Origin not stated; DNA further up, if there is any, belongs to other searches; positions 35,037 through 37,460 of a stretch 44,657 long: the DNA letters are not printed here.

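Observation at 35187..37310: Third B12-radical SAM enzyme translationally coupled inside the legionaminic acid operon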

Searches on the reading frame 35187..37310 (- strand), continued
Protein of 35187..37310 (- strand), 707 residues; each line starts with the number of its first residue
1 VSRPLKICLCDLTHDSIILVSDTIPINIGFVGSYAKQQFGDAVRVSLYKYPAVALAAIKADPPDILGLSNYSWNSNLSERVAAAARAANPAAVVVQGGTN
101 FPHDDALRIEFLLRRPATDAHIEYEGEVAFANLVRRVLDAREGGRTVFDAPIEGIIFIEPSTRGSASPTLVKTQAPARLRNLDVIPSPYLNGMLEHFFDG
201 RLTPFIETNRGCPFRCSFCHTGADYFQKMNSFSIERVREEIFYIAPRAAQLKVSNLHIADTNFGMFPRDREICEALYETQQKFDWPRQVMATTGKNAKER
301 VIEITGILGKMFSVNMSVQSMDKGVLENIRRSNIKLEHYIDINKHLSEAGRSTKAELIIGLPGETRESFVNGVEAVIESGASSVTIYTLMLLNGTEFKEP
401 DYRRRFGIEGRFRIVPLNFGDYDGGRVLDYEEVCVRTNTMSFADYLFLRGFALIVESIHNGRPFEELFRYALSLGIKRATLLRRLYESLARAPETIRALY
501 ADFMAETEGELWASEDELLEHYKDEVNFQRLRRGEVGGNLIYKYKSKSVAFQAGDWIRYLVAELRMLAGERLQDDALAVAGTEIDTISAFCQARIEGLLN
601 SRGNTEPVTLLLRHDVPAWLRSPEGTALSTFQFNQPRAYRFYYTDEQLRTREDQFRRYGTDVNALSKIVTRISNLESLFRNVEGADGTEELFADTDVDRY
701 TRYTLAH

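Call 57: find_encoding_contigs(protein=P0012, flank=9000, max_places=1)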
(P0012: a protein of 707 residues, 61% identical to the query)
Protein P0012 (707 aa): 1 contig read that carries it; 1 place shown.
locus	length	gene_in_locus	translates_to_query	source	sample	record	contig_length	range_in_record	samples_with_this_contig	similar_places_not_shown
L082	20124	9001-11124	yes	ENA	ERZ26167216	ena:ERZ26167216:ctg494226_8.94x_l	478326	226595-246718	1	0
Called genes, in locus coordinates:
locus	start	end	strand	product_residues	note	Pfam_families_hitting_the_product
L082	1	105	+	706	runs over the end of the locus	PF04464:Glyphos_transf (weak)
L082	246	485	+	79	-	-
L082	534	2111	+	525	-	PF02310:B12-binding, PF04055:Radical_SAM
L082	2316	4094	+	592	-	PF00664:ABC_membrane, PF00005:ABC_tran, PF02463:SMC_N (weak)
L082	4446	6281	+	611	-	PF27878:PFTS_polysacc (faint)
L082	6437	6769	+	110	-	PF01583:APS_kinase, PF08433:KTI12 (weak), PF13238:AAA_18 (weak), PF13671:AAA_33 (weak)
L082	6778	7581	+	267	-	-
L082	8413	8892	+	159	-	-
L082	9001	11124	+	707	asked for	PF02310:B12-binding, PF04055:Radical_SAM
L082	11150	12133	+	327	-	PF01408:GFO_IDH_MocA, PF22725:GFO_IDH_MocA_C3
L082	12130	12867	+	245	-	PF02348:CTP_transf_3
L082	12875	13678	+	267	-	PF00106:adh_short, PF01370:Epimerase (weak), PF13561:adh_short_C2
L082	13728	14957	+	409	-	PF02350:Epimerase_2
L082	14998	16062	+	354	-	PF03102:NeuB, PF08666:SAF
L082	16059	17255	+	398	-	PF04321:RmlD_sub_bind, PF05368:NmrA, PF01073:3Beta_HSD, PF01370:Epimerase, PF02719:Polysacc_synt_2, PF13460:NAD_binding_10, PF16363:GDP_Man_Dehyd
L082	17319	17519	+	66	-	-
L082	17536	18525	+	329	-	PF01973:MptE-like (weak)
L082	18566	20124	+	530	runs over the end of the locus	PF02310:B12-binding, PF04055:Radical_SAM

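Call 58: find_encoding_contigs(protein=P0029, flank=9000, max_places=1)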
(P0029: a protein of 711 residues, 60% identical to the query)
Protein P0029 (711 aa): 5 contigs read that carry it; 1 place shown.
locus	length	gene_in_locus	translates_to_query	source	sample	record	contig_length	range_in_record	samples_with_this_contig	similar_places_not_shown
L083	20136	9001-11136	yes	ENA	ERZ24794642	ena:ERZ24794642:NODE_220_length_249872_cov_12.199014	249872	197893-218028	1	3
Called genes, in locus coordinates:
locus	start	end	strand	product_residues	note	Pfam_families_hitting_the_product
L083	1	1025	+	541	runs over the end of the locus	PF05159:Capsule_synth (weak)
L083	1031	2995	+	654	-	PF13292:DXP_synthase_N, PF00456:Transketolase_N, PF02779:Transket_pyr, PF02780:Transketolase_C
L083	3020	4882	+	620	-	PF00664:ABC_membrane, PF00005:ABC_tran, PF02463:SMC_N (faint)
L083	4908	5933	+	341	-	PF01073:3Beta_HSD, PF01370:Epimerase, PF02719:Polysacc_synt_2, PF04321:RmlD_sub_bind, PF13460:NAD_binding_10, PF16363:GDP_Man_Dehyd, PF07993:NAD_binding_4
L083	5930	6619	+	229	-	PF02348:CTP_transf_3, PF12804:NTP_transf_3 (faint)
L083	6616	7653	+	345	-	PF03102:NeuB, PF08666:SAF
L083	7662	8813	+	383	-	PF02350:Epimerase_2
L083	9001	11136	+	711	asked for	PF02310:B12-binding, PF04055:Radical_SAM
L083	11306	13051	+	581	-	-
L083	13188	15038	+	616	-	PF13522:GATase_6, PF13537:GATase_7, PF00733:Asn_synthase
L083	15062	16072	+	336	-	PF13489:Methyltransf_23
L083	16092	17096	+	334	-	PF01073:3Beta_HSD, PF01370:Epimerase, PF02719:Polysacc_synt_2, PF04321:RmlD_sub_bind, PF07993:NAD_binding_4 (faint), PF13460:NAD_binding_10, PF16363:GDP_Man_Dehyd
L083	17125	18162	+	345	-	PF01408:GFO_IDH_MocA, PF02894:GFO_IDH_MocA_C (weak)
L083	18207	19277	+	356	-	PF01209:Ubie_methyltran (weak), PF05175:MTS, PF13489:Methyltransf_23, PF01728:FtsJ (weak), PF08241:Methyltransf_11, PF08242:Methyltransf_12, PF13649:Methyltransf_25, PF13847:Methyltransf_31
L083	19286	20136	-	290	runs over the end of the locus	PF13489:Methyltransf_23 (weak)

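Call 59: find_encoding_contigs(protein=P0079, flank=9000, max_places=1)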
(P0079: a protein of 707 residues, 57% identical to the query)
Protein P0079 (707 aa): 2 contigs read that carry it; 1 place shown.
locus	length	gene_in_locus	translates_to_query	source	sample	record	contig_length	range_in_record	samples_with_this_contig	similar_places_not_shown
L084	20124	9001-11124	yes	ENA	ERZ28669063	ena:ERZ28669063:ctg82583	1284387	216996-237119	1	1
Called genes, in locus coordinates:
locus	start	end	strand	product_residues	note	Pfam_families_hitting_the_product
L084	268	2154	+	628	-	PF05496:RuvB_N (weak), PF13177:DNA_pol3_delta2, PF13604:AAA_30 (weak), PF13401:AAA_22 (weak), PF00004:AAA, PF22608:DNAX_ATPase_lid, PF12169:DNA_pol3_gamma3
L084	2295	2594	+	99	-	PF02575:YbaB_DNA_bd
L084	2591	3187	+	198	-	PF21176:RecR_HhH, PF02132:RecR_ZnF (weak), PF01751:Toprim, PF13662:Toprim_4, PF21175:RecR_C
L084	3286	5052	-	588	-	PF03706:LPG_synthase_TM, PF09837:DUF2064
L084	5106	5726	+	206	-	PF13886:TM7S3_TM198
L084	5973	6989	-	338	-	PF14659:Phage_int_SAM_3 (weak), PF22022:Phage_int_M (weak), PF00589:Phage_integrase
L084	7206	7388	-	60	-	PF12728:HTH_17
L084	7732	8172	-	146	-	-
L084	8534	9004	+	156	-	PF13701:DDE_Tnp_1_4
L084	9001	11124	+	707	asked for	PF02310:B12-binding (weak), PF04055:Radical_SAM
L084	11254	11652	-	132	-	PF01041:DegT_DnrJ_EryC1 (weak)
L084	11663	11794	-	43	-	-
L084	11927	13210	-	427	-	PF00872:Transposase_mut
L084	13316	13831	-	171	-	-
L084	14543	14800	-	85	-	-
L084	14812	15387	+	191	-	-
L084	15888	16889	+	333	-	-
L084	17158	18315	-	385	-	PF01436:NHL (faint), PF17170:DUF5128 (faint)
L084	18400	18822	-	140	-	PF01979:Amidohydro_1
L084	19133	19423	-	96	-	PF00583:Acetyltransf_1 (weak), PF13508:Acetyltransf_7, PF13673:Acetyltransf_10 (weak)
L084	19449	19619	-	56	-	-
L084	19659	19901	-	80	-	-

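Call 68: find_homologous_proteins(query=L050:5822-7855:+, max_evalue=1e-10)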
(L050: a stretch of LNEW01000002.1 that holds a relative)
Query L050:5822-7855:+ (678 aa): 2649 proteins with E <= 1e-10 among 8000 candidates; the best 120 are listed.
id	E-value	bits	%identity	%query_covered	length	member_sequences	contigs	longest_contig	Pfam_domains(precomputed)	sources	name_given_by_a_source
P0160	0.0e+0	1472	92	100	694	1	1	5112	PF04055.28,PF02310.25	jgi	jgi:radical SAM superfamily enzyme YgiQ (UPF0313 family)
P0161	0.0e+0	1461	90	100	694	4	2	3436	PF04055.28,PF02310.25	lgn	-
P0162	0.0e+0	1458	90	100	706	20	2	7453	PF04055.28,PF02310.25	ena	-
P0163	0.0e+0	1453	90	100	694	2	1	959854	PF04055.28,PF02310.25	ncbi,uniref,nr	ncbi:cobalamin-dependent protein [Roseomonas sp. HJA6]|uniref:Cobalamin-dependent protein n=1 Tax=Ro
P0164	0.0e+0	1443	90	100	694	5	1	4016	PF04055.28,PF02310.25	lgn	-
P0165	0.0e+0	1421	89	100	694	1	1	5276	PF04055.28,PF02310.25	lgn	-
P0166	0.0e+0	1356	84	100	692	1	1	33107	PF04055.28,PF02310.25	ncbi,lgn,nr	ncbi:MAG: radical SAM protein [Acetobacteraceae bacterium]|nr:radical SAM protein [Acetobacteraceae 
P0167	0.0e+0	1342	86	97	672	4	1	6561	PF04055.28,PF02310.25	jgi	jgi:radical SAM superfamily enzyme YgiQ (UPF0313 family)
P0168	0.0e+0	1335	83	100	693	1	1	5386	PF04055.28,PF02310.25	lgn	-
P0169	0.0e+0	1303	82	100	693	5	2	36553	PF04055.28,PF02310.25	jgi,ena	-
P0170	0.0e+0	1295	80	100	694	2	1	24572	PF04055.28,PF02310.25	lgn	-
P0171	0.0e+0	1293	81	100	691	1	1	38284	PF04055.28,PF02310.25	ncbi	-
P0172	0.0e+0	1292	81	100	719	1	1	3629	PF04055.28,PF02310.25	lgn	-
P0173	0.0e+0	1285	80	100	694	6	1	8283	PF04055.28,PF02310.25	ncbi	-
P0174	0.0e+0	1275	80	100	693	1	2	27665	PF04055.28,PF02310.25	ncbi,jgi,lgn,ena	-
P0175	0.0e+0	1266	79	99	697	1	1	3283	PF04055.28,PF02310.25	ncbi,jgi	jgi:radical SAM superfamily enzyme YgiQ (UPF0313 family)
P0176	0.0e+0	1266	78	100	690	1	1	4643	PF04055.28,PF02310.25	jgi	jgi:radical SAM superfamily enzyme YgiQ (UPF0313 family)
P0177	0.0e+0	1261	79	100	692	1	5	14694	PF04055.28,PF02310.25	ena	-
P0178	0.0e+0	1256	79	100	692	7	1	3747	PF04055.28,PF02310.25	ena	-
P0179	0.0e+0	1251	78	100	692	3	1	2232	PF04055.28,PF02310.25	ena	-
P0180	0.0e+0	1246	77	100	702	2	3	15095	PF04055.28,PF02310.25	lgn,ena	-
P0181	0.0e+0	1239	80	96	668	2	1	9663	PF04055.28,PF02310.25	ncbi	ncbi:MAG: radical SAM protein [Acetobacteraceae bacterium]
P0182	0.0e+0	1234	76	100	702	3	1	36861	PF04055.28,PF02310.25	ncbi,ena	-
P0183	0.0e+0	1230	77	99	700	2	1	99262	PF04055.28,PF02310.25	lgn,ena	-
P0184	0.0e+0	1222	77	99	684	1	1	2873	PF04055.28,PF02310.25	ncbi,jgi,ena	jgi:radical SAM superfamily enzyme YgiQ (UPF0313 family)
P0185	0.0e+0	1221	77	99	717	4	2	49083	PF04055.28,PF02310.25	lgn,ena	-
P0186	0.0e+0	1213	76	100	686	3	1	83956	PF04055.28,PF02310.25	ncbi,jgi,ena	jgi:radical SAM superfamily enzyme YgiQ (UPF0313 family)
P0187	0.0e+0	1213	76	99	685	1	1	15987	PF04055.28,PF02310.25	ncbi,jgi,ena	jgi:radical SAM superfamily enzyme YgiQ (UPF0313 family)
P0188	0.0e+0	1213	76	100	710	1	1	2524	PF04055.28,PF02310.25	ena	-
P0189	0.0e+0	1196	74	100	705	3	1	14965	PF04055.28,PF02310.25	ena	-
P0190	0.0e+0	1195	75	99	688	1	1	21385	PF04055.28,PF02310.25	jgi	jgi:radical SAM superfamily enzyme YgiQ (UPF0313 family)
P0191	0.0e+0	1179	75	100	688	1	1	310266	PF04055.28,PF02310.25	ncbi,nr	ncbi:MAG: cobalamin-dependent protein [Alphaproteobacteria bacterium]|nr:cobalamin-dependent protein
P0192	0.0e+0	1178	73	100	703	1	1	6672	PF04055.28,PF02310.25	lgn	-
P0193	0.0e+0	1163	72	100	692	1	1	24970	PF04055.28,PF02310.25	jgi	jgi:radical SAM superfamily enzyme YgiQ (UPF0313 family)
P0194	0.0e+0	1155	71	99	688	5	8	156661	PF04055.28,PF02310.25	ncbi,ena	-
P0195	0.0e+0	1154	71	99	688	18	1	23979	PF04055.28,PF02310.25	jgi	jgi:radical SAM superfamily enzyme YgiQ (UPF0313 family)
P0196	0.0e+0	1149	71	99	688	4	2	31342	PF04055.28,PF02310.25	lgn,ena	-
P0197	0.0e+0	1148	71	100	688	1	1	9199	PF04055.28,PF02310.25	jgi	-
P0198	0.0e+0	1146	71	99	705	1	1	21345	PF04055.28,PF02310.25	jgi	jgi:radical SAM superfamily enzyme YgiQ (UPF0313 family)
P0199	0.0e+0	1146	71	100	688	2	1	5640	PF04055.28,PF02310.25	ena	-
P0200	0.0e+0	1143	71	100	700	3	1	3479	PF04055.28,PF02310.25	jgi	-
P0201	0.0e+0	1143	72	99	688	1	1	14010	PF04055.28,PF02310.25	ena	-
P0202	0.0e+0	1140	71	99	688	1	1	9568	PF04055.28,PF02310.25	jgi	jgi:radical SAM superfamily enzyme YgiQ (UPF0313 family)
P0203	0.0e+0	1138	71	99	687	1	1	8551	PF04055.28,PF02310.25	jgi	jgi:radical SAM superfamily enzyme YgiQ (UPF0313 family)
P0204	0.0e+0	1136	72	100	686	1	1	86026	PF04055.28,PF02310.25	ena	-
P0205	0.0e+0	1136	71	99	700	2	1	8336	PF04055.28,PF02310.25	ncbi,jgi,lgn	jgi:radical SAM superfamily enzyme YgiQ (UPF0313 family)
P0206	0.0e+0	1134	71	100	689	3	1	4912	PF04055.28,PF02310.25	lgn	-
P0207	0.0e+0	1132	70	99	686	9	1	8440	PF04055.28,PF02310.25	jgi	jgi:radical SAM superfamily enzyme YgiQ (UPF0313 family)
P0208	0.0e+0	1132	71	99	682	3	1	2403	PF04055.28,PF02310.25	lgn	-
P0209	0.0e+0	1131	71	99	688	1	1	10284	PF04055.28,PF02310.25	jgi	jgi:radical SAM superfamily enzyme YgiQ (UPF0313 family)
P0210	0.0e+0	1131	70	100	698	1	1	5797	PF04055.28,PF02310.25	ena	-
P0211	0.0e+0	1131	70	99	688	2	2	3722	PF04055.28,PF02310.25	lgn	-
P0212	0.0e+0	1130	71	99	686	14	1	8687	PF04055.28,PF02310.25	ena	-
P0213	0.0e+0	1129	71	99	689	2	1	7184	PF04055.28,PF02310.25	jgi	jgi:hypothetical protein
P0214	0.0e+0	1129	70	100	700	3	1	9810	PF04055.28,PF02310.25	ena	-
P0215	0.0e+0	1129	69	100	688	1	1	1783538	PF04055.28,PF02310.25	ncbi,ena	-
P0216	0.0e+0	1126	70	99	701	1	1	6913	PF04055.28,PF02310.25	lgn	-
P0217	0.0e+0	1126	70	100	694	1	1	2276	PF04055.28,PF02310.25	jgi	jgi:radical SAM superfamily enzyme YgiQ (UPF0313 family)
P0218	0.0e+0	1125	71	100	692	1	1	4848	PF04055.28,PF02310.25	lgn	-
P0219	0.0e+0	1125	70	99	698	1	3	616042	PF04055.28,PF02310.25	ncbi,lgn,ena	-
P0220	0.0e+0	1125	70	99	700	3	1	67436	PF04055.28,PF02310.25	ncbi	-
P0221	0.0e+0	1125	70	100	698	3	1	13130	PF04055.28,PF02310.25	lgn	-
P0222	0.0e+0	1124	70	99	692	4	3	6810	PF04055.28,PF02310.25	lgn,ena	-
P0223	0.0e+0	1124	71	99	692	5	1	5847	PF04055.28,PF02310.25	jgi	jgi:radical SAM superfamily enzyme YgiQ (UPF0313 family)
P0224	0.0e+0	1124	71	99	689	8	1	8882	PF04055.28,PF02310.25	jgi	-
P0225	0.0e+0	1124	71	99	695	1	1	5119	PF04055.28,PF02310.25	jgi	jgi:radical SAM superfamily enzyme YgiQ (UPF0313 family)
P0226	0.0e+0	1124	71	100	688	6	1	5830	PF04055.28,PF02310.25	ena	-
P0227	0.0e+0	1124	71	99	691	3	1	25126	PF04055.28,PF02310.25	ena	-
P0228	0.0e+0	1123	70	100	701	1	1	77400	PF04055.28,PF02310.25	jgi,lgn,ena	-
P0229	0.0e+0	1123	70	99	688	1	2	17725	PF04055.28,PF02310.25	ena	-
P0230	0.0e+0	1123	71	100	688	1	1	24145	PF04055.28,PF02310.25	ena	-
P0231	0.0e+0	1123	71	99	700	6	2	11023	PF04055.28,PF02310.25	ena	-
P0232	0.0e+0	1122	70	99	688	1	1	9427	PF04055.28,PF02310.25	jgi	jgi:radical SAM superfamily enzyme YgiQ (UPF0313 family)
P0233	0.0e+0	1122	71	99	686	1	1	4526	PF04055.28,PF02310.25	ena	-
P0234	0.0e+0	1122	71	100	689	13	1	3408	PF04055.28,PF02310.25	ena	-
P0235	0.0e+0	1121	70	99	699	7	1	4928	PF04055.28,PF02310.25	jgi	jgi:radical SAM superfamily enzyme YgiQ (UPF0313 family)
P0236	0.0e+0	1121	70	100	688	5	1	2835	PF04055.28,PF02310.25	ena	-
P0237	0.0e+0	1120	70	99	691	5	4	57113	PF04055.28,PF02310.25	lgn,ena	-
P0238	0.0e+0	1120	69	100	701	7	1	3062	PF04055.28,PF02310.25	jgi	-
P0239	0.0e+0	1120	70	99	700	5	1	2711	PF04055.28,PF02310.25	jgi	jgi:radical SAM superfamily enzyme YgiQ (UPF0313 family)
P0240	0.0e+0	1120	70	99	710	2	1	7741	PF04055.28,PF02310.25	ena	-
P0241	0.0e+0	1119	70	99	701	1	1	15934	PF04055.28,PF02310.25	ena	-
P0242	0.0e+0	1119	70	99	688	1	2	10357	PF04055.28,PF02310.25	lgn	-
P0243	0.0e+0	1119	70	99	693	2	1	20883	PF04055.28,PF02310.25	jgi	jgi:radical SAM superfamily enzyme YgiQ (UPF0313 family)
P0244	0.0e+0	1116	69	100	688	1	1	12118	PF04055.28,PF02310.25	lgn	-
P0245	0.0e+0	1115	71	99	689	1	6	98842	PF04055.28,PF02310.25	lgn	-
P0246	0.0e+0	1114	70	99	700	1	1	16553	PF04055.28,PF02310.25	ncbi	-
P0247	0.0e+0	1113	71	99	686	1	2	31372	PF04055.28,PF02310.25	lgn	-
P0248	0.0e+0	1113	69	100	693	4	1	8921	PF04055.28,PF02310.25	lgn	-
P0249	0.0e+0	1112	70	99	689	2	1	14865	PF04055.28,PF02310.25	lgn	-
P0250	0.0e+0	1112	69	99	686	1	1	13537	PF04055.28,PF02310.25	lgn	-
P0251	0.0e+0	1112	70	100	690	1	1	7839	PF04055.28,PF02310.25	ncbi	-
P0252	0.0e+0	1111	70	99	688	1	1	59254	PF04055.28,PF02310.25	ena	-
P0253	0.0e+0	1111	69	99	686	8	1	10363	PF04055.28,PF02310.25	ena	-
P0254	0.0e+0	1110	69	100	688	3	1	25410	PF04055.28,PF02310.25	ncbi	-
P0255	0.0e+0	1109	70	99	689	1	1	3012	PF04055.28,PF02310.25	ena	-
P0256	0.0e+0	1109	69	99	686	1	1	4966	PF04055.28,PF02310.25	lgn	-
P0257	0.0e+0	1109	70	99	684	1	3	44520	PF04055.28,PF02310.25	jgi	jgi:radical SAM superfamily enzyme YgiQ (UPF0313 family)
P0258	0.0e+0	1109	70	100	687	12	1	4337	PF04055.28,PF02310.25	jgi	jgi:radical SAM superfamily enzyme YgiQ (UPF0313 family)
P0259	0.0e+0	1108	69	100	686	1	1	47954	PF04055.28,PF02310.25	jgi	jgi:radical SAM superfamily enzyme YgiQ (UPF0313 family)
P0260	0.0e+0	1108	70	99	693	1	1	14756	PF04055.28,PF02310.25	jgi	jgi:radical SAM superfamily enzyme YgiQ (UPF0313 family)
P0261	0.0e+0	1108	69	99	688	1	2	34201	PF04055.28,PF02310.25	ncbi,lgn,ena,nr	ncbi:MAG TPA: cobalamin-dependent protein [Usitatibacter sp.]|nr:cobalamin-dependent protein [Usitat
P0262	0.0e+0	1108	69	99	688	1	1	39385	PF04055.28,PF02310.25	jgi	-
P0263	0.0e+0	1108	70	99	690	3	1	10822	PF04055.28,PF02310.25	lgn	-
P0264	0.0e+0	1108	70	99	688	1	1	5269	PF02310.25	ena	-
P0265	0.0e+0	1108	69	99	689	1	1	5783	PF04055.28,PF02310.25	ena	-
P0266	0.0e+0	1108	70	99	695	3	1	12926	PF04055.28,PF02310.25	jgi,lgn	jgi:radical SAM superfamily enzyme YgiQ (UPF0313 family)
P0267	0.0e+0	1107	69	99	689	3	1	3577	PF04055.28,PF02310.25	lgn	-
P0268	0.0e+0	1107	69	99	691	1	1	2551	PF04055.28,PF02310.25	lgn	-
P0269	0.0e+0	1104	69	99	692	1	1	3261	PF04055.28,PF02310.25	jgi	jgi:radical SAM superfamily enzyme YgiQ (UPF0313 family)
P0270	0.0e+0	1103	69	100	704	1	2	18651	PF04055.28,PF02310.25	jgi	jgi:radical SAM superfamily enzyme YgiQ (UPF0313 family)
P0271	0.0e+0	1102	69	99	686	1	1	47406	PF04055.28,PF02310.25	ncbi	-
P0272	0.0e+0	1101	70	99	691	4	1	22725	PF04055.28,PF02310.25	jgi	jgi:radical SAM superfamily enzyme YgiQ (UPF0313 family)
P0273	0.0e+0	1101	71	97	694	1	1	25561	PF04055.28,PF02310.25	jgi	jgi:radical SAM superfamily enzyme YgiQ (UPF0313 family)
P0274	0.0e+0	1101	68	100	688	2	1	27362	PF04055.28,PF02310.25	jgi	jgi:radical SAM superfamily enzyme YgiQ (UPF0313 family)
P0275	0.0e+0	1100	69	100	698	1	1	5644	PF04055.28,PF02310.25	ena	-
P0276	0.0e+0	1100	69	99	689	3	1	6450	PF04055.28,PF02310.25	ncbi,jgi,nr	ncbi:MAG TPA: cobalamin-dependent protein [Usitatibacter sp.]|jgi:radical SAM superfamily enzyme Ygi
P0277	0.0e+0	1100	69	99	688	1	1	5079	PF04055.28,PF02310.25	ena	-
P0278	0.0e+0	1100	70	99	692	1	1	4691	PF04055.28,PF02310.25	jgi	jgi:radical SAM superfamily enzyme YgiQ (UPF0313 family)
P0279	0.0e+0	1100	73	94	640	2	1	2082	PF04055.28,PF02310.25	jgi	jgi:radical SAM superfamily enzyme YgiQ (UPF0313 family)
